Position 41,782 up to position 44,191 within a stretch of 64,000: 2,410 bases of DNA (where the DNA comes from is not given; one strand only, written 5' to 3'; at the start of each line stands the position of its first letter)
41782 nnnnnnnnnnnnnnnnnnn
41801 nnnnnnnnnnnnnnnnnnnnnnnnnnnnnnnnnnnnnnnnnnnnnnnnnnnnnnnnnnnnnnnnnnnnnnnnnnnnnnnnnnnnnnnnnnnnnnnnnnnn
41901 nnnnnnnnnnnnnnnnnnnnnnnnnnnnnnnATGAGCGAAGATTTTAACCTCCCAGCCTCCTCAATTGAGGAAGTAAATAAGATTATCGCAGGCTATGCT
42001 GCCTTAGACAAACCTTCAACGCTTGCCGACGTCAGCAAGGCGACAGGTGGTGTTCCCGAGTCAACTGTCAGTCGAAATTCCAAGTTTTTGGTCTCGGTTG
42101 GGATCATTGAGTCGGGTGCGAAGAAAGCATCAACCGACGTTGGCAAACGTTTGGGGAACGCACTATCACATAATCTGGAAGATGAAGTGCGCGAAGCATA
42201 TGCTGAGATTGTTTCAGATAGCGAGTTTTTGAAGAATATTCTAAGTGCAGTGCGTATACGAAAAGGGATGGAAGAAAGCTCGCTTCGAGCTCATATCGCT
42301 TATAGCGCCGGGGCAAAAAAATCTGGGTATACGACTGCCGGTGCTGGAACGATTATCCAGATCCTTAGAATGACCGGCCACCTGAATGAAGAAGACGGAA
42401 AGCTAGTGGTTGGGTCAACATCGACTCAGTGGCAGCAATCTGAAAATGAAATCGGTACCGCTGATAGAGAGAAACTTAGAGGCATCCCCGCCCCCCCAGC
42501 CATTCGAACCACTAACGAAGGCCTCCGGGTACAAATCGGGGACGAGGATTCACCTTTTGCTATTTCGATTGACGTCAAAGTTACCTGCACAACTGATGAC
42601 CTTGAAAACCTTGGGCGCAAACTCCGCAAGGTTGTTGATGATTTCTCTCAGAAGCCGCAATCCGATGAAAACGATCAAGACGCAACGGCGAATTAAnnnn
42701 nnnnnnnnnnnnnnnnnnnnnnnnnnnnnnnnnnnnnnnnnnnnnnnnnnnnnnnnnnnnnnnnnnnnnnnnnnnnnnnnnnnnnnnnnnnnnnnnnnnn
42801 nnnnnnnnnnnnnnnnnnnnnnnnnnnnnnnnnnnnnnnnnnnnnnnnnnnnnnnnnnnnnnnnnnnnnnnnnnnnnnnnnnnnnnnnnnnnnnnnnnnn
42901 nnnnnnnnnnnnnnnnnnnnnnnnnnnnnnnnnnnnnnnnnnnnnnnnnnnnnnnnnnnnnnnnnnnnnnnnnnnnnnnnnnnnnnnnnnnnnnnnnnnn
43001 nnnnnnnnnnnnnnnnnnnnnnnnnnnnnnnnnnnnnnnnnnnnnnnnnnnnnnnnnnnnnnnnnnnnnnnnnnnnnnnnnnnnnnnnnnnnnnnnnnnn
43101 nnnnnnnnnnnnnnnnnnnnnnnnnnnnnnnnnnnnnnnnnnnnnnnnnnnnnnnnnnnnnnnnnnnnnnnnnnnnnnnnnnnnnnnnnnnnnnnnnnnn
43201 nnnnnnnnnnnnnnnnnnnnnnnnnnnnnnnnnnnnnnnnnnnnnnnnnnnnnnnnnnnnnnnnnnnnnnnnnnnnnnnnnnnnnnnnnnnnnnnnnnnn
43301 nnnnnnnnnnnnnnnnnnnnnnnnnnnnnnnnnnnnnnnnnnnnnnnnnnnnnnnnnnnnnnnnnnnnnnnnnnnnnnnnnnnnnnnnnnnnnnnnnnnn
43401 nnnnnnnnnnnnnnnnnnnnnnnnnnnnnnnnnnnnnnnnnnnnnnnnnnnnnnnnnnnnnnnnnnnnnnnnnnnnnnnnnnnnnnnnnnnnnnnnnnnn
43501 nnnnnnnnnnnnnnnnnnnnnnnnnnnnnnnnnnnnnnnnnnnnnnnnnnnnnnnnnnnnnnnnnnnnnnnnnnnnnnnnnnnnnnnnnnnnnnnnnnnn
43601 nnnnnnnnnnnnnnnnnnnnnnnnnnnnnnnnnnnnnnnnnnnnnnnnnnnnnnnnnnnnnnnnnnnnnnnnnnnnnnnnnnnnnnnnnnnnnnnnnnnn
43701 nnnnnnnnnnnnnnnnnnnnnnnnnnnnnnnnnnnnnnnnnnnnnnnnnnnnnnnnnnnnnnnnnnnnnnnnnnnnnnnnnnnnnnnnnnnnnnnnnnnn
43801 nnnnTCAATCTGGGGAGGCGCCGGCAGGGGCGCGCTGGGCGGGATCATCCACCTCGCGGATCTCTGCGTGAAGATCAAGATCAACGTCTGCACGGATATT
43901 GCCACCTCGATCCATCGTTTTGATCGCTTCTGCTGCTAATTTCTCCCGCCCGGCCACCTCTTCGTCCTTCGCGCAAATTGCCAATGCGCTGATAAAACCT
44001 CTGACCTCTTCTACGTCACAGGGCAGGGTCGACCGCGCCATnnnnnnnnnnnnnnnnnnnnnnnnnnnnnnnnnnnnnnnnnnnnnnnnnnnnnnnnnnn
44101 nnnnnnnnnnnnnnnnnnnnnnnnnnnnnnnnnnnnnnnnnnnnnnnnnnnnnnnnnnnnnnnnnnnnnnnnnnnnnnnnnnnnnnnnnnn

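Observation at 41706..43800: tRNA-Thr-flanked low-GC islet with a two-gene wHTH/HEPN-like module, a candidate novel defence or toxin system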

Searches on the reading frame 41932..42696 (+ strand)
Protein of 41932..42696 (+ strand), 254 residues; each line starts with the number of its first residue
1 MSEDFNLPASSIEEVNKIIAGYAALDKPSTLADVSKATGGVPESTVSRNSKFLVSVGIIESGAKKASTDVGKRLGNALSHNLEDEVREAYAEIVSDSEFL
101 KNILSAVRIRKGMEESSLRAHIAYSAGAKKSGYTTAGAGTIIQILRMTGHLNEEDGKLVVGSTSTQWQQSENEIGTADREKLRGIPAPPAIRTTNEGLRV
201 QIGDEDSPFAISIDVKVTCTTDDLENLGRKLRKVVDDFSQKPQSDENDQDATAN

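Call 4: search_protein_families(library=pfam, proteins=[window:41932-42696:+], max_evalue=10)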
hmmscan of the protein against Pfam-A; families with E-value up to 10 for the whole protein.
window:41932-42696:+ (254 aa): 0 families

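Call 5: search_protein_families(library=padloc, proteins=[window:41932-42696:+], max_evalue=10)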
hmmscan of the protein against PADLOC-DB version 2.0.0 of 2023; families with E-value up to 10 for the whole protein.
window:41932-42696:+ (254 aa): 0 families

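Call 6: search_protein_families(library=ncbifam, proteins=[window:41932-42696:+], max_evalue=10)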
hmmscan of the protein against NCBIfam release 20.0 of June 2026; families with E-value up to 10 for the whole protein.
window:41932-42696:+ (254 aa): 0 families

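Call 9: find_homologous_proteins(query=window:41932-42696:+)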
Query window:41932-42696:+ (254 aa): 160 proteins with E <= 0.001 among 1237 candidates; the best 120 are listed.
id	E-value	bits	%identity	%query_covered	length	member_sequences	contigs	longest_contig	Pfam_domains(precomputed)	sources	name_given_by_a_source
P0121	3.0e-157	539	100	100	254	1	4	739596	-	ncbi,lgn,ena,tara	tara:strand:+ start:436 stop:1200 length:765 start_codon:yes stop_codon:yes gene_type:complete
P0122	1.7e-74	269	52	100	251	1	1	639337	-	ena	-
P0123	1.8e-72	262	54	94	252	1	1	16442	-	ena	-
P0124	4.6e-72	261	54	98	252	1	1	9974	-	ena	-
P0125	6.3e-71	257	53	99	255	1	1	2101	-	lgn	-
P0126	1.4e-70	256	51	98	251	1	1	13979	-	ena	-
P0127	2.9e-70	255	55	94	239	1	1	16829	-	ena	-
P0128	2.4e-68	248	50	98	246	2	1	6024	-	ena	-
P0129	4.0e-66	241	48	99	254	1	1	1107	-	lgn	-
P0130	9.7e-65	237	50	96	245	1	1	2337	-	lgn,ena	-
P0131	2.0e-64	236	48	98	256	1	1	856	-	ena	-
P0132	4.6e-64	234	49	96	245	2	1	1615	-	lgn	-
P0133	7.9e-63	230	48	96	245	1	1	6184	-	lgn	-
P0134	1.3e-62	230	49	96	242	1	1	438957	-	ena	-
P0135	1.7e-62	229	47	96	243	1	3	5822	-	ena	-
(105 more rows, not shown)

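Call 20: search_solved_structures(query=A2, max_evalue=10, show_alignments=2)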
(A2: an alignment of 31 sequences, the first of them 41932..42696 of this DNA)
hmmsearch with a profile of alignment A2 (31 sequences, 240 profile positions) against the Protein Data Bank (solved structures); distinct sequences matched with E-value up to 10: 5.
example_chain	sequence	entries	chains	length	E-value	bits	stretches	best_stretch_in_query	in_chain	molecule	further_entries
1i1g_A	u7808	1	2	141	0.028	17.3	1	13-102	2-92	TRANSCRIPTIONAL REGULATOR LRPA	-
1qzz_A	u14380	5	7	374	0.48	13.3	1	31-79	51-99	aclacinomycin-10-hydroxylase | Protein RdmB | Aclacinomycin 10-hydroxylase RdmB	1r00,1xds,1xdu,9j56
4o5v_A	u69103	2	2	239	0.71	12.8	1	14-60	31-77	Iron-dependent transcription repressor related protein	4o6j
8bgz_A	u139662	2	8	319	1.9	11.4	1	31-65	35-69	methyltransferase Plu4890 H229N mutant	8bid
8bgt_A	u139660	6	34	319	1.9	11.4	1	31-65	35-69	Methyltransferase Plu4890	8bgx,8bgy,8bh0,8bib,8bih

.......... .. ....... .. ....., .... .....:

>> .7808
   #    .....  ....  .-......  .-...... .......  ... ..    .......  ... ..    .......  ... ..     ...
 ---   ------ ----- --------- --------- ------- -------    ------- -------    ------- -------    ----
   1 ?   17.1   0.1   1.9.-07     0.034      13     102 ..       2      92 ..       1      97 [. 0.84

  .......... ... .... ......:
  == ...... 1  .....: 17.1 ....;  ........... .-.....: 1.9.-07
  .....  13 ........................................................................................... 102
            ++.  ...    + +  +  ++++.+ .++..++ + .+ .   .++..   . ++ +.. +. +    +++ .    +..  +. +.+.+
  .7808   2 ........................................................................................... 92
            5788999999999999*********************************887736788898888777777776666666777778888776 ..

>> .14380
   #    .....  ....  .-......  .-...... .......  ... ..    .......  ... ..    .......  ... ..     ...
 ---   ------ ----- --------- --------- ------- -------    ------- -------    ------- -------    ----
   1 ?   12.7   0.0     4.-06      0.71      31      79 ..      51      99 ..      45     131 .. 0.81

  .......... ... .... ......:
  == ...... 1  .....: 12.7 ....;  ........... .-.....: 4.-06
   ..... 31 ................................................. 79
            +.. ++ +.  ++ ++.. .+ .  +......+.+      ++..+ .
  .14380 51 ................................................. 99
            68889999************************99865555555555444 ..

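Call 23: predict_structure(alignment_id=A2)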
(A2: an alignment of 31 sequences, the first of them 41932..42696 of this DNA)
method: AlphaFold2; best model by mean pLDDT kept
length: 254 residues; sequences in the alignment: 31
mean_pLDDT: 80.2   pTM: 0.63
mean pLDDT of the five models: 80.2, 79.5, 79.5, 78.2, 76.6
residues with pLDDT >= 90: 148; 70-90: 25; 50-70: 36; < 50: 45
segments of 3 or more residues with pLDDT < 50: 166-184, 186-197, 199-201, 245-251
pLDDT, mean of each block of 10 residues (from residue 1): 82 97 97 97 97 97 96 98 97 96 97 96 89 80 97 97 57 42 44 45 58 61 76 79 49 46
secondary structure, 60 per line:
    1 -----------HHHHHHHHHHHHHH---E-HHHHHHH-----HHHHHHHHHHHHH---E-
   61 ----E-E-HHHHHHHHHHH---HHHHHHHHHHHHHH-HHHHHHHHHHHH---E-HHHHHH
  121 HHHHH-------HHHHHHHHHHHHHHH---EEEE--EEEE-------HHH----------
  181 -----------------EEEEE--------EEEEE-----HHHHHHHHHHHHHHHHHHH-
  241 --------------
elements in order: H12-25 H31-37 H43-55 H69-79 H83-96 H98-109 H115-125 H133-147 E151-154 E157-160 E198-202 E211-215 H221-239

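Call 28: fold_search(model_id=the predicted structure, library=pdb)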
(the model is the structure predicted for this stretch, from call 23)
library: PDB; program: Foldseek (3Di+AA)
matches with E <= 10: 600; with E <= 0.001: 0
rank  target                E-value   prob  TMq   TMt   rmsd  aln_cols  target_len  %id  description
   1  2uwm_A                9.0e-03  0.98  0.21  0.26  11.2       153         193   14  C-TERMINAL DOMAIN(WH2-WH4) OF ELONGATION FACTOR SELB IN COMPLEX WITH SECIS RNA (released 2007-05-08)
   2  2uwm_B                1.4e-02  0.98  0.21  0.25  11.1       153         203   12  C-TERMINAL DOMAIN(WH2-WH4) OF ELONGATION FACTOR SELB IN COMPLEX WITH SECIS RNA (released 2007-05-08)
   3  5hnf_A                4.4e-02  0.97  0.34  0.32   7.9       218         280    6  Crystal structure of pyrene- and phenanthrene-modified DNA in complex with the BpuJ1 endonuclease binding domain (released 2016-08-17)
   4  5hnh_A                5.2e-02  0.97  0.37  0.34   9.5       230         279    8  Crystal structure of pyrene- and phenanthrene-modified DNA in complex with the BpuJ1 endonuclease binding domain (released 2016-08-17)
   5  1wsu_B                5.5e-02  0.85  0.19  0.36  11.6       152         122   12  C-terminal domain of elongation factor selB complexed with SECIS RNA (released 2005-01-25)
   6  1wsu_D                5.5e-02  0.84  0.20  0.35  11.1       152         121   13  C-terminal domain of elongation factor selB complexed with SECIS RNA (released 2005-01-25)
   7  6qnz_B                5.8e-02  0.99  0.40  0.20   8.1       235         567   10  Crystal structure of the site-specific DNA nickase N.BspD6I E418A Mutant (released 2020-03-04)
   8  1wsu_A                6.4e-02  0.87  0.21  0.36  11.0       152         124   14  C-terminal domain of elongation factor selB complexed with SECIS RNA (released 2005-01-25)
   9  8rdn_B                6.4e-02  0.75  0.21  0.17  11.7       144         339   16  Holomycin methyltransferase DtpM with SAH and XRD-271 (released 2024-10-16)
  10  3mcz_B                6.4e-02  0.66  0.20  0.16  14.9       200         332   12  The Structure of an O-methyltransferase family protein from Burkholderia thailandensis. (released 2010-05-26)
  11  2pjp_A                6.8e-02  0.72  0.18  0.33  13.6       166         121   13  Structure of the mRNA-binding domain of elongation factor SelB from E.coli in complex with SECIS RNA (released 2007-10-30)
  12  8bif_D                7.1e-02  0.69  0.21  0.18  11.1       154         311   16  O-Methyltransferase Plu4892 in complex with SAH (released 2023-03-08)
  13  5lhc_A                7.5e-02  0.99  0.40  0.19   8.3       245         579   11  The structure of D456A mutant of Nt.BspD6I nicking endonuclease at 0.24 nm resolution . (released 2017-08-16)
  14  5hlt_A                7.5e-02  0.94  0.36  0.34   7.7       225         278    6  Crystal structure of pyrene- and phenanthrene-modified DNA in complex with the BpuJ1 endonuclease binding domain (released 2016-08-17)
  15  7pga_B                7.5e-02  0.80  0.23  0.18   9.9       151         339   10  Chimeric carminomycin-4-O-methyltransferase (DnrK) with regions from 10-hydroxylase RdmB and 10-decarboxylase TamK (released 2022-08-24)
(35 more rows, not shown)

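Call 42: search_protein_families(library=pfam, alignment_id=A2, max_evalue=0.1)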
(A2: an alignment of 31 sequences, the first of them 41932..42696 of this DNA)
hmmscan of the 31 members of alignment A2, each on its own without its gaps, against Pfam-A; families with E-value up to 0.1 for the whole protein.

A. member 1, window:41932-42696:+ (254 aa): 0 families

B. families by the number of members that match (of 31 scanned): 11 families
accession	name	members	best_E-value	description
PF09339.16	HTH_IclR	10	0.0023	IclR helix-turn-helix domain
PF25212.1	HVO_A0114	4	0.036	HVO_A0114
PF13412.12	HTH_24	3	5.3e-05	Winged helix-turn-helix DNA-binding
PF13404.12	HTH_AsnC-type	2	0.0053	AsnC-type helix-turn-helix domain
PF04408.29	HA2_N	1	0.0033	Helicase associated domain (HA2), winged-helix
PF24336.1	DUF7504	1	0.0061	Family of unknown function (DUF7504)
PF16660.10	PHD20L1_u1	1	0.0095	PHD finger protein 20-like protein 1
PF13936.12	HTH_38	1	0.03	Helix-turn-helix domain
PF21716.3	dnstrm_HI1420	1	0.037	Probable addiction module antidote protein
PF04967.18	HTH_10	1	0.048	HTH DNA binding domain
PF13710.12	ACT_5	1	0.062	ACT domain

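Call 76: search_protein_families(library=phrogs, proteins=[window:41932-42696:+], max_evalue=1)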
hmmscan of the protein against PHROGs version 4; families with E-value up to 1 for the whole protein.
window:41932-42696:+ (254 aa): 0 families

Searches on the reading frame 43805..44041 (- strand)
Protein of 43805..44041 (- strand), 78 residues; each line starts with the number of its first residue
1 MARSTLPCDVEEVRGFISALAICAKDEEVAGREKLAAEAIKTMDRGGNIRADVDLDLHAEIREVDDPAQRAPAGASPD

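Call 51: find_encoding_contigs(protein=window:43805-44041:-, flank=6000, max_places=8)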
Protein window:43805-44041:- (78 aa): 4 contigs read that carry it; 2 places shown.
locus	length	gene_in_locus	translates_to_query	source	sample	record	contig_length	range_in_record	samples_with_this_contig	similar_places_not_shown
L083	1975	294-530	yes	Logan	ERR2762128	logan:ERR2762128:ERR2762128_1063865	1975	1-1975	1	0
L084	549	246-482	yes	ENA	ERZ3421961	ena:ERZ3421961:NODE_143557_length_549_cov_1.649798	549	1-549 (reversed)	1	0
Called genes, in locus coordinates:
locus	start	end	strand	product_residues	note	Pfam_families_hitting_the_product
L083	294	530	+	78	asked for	-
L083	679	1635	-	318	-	-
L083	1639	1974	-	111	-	?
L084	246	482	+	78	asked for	-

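Call 76: search_protein_families(library=phrogs, proteins=[window:43805-44041:-], max_evalue=1)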
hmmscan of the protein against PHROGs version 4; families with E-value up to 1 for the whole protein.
window:43805-44041:- (78 aa): 0 families

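Call 79: search_protein_families(library=pfam, proteins=[window:43805-44041:-], max_evalue=0.001)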
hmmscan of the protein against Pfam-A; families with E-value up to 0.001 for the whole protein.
window:43805-44041:- (78 aa): 0 families

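Call 86: find_homologous_proteins(query=window:43808-44041:-, max_evalue=0.01)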
Query window:43808-44041:- (78 aa): 1 proteins with E <= 0.01 among 3 candidates.
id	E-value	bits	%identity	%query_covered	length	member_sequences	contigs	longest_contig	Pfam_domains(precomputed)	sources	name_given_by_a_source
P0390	2.9e-42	159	100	100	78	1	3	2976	-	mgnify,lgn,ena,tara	mgnify:CR=1 FL=1|tara:strand:+ start:1803 stop:2039 length:237 start_codon:yes stop_codon:yes gene_t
